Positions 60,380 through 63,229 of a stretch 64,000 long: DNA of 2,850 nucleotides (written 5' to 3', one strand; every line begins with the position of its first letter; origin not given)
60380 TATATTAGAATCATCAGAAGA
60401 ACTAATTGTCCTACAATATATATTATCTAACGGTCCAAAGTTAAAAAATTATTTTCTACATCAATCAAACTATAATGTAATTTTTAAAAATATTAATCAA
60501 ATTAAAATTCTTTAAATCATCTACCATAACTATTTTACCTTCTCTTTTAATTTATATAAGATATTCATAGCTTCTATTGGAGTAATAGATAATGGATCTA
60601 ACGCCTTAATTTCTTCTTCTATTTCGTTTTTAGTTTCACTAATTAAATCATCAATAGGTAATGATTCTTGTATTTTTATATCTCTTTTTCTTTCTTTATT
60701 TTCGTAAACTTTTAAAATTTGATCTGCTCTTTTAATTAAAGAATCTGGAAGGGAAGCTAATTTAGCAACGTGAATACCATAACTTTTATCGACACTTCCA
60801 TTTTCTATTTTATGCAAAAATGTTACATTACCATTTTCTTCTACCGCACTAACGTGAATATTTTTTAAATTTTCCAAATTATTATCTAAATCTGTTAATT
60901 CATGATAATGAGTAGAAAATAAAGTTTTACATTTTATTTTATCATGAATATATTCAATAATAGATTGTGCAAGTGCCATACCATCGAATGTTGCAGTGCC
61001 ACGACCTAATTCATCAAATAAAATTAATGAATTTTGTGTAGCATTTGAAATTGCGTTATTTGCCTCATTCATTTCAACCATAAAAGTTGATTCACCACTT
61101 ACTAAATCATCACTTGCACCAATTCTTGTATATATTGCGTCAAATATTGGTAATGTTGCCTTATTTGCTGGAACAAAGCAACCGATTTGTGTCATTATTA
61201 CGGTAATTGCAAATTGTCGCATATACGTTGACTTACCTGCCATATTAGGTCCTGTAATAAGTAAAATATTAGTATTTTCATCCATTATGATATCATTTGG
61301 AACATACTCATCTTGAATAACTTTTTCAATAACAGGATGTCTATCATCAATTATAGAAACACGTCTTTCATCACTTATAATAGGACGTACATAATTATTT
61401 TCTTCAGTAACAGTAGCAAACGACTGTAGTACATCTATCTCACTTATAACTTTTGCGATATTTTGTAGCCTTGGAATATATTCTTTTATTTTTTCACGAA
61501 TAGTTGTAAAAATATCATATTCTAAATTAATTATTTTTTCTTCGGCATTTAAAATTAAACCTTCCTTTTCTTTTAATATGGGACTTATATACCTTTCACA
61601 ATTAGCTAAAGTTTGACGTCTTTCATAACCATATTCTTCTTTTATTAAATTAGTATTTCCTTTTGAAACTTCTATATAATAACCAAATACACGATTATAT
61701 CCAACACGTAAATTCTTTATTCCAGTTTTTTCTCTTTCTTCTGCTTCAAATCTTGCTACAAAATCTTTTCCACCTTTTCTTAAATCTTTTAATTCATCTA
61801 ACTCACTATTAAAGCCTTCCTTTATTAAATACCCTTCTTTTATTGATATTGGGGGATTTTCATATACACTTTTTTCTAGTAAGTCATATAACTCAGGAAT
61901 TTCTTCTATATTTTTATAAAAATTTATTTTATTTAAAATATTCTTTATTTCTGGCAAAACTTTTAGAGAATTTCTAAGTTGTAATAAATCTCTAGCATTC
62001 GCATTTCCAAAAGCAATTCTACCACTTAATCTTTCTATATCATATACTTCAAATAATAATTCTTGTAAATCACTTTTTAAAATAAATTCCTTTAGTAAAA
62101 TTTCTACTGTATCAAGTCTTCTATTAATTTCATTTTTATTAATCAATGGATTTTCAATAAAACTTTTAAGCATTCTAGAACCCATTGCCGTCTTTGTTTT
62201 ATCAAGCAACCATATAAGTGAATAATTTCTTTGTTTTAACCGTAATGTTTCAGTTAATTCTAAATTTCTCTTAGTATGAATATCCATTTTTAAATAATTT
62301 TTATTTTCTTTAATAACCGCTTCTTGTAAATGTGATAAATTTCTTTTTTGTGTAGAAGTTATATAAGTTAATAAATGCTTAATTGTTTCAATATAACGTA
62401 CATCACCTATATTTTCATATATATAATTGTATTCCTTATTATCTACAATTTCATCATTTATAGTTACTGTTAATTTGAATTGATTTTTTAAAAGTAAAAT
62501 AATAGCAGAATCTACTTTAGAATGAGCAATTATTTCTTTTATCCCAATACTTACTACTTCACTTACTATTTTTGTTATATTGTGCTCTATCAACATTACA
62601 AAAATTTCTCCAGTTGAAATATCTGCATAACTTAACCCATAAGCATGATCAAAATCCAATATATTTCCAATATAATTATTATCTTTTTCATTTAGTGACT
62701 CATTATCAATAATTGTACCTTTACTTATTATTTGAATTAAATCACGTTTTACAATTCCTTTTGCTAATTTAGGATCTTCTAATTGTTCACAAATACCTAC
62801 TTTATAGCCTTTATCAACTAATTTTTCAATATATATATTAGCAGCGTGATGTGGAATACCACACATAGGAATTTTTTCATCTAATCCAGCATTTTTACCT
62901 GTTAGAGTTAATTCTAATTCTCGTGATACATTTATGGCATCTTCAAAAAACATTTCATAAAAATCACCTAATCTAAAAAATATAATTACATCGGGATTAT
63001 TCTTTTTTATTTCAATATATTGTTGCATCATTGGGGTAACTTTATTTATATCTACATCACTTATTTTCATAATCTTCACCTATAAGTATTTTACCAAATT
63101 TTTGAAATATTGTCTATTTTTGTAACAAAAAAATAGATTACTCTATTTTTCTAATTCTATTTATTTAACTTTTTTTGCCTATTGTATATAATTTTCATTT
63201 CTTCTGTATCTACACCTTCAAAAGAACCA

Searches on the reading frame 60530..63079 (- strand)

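Call 34: search_protein_families(library=pfam, proteins=[window:60530-63079:-])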
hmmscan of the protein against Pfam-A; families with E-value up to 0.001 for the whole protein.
window:60530-63079:- (849 aa): 5 families
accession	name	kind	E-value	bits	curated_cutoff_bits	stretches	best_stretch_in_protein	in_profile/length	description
PF00488.27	MutS_V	-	1.5e-83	279.8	30.2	1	607-790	2-185/188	MutS domain V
PF05192.23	MutS_III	-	3.2e-54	184.7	34.1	1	268-555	1-194/194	MutS domain III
PF01624.25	MutS_I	-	3.3e-46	156.6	20.6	1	15-127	1-113/113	MutS domain I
PF05190.23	MutS_IV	-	6.8e-27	94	22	1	422-515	1-92/92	MutS family domain IV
PF05188.22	MutS_II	-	4.3e-10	40.6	25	1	144-252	11-133/133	MutS domain II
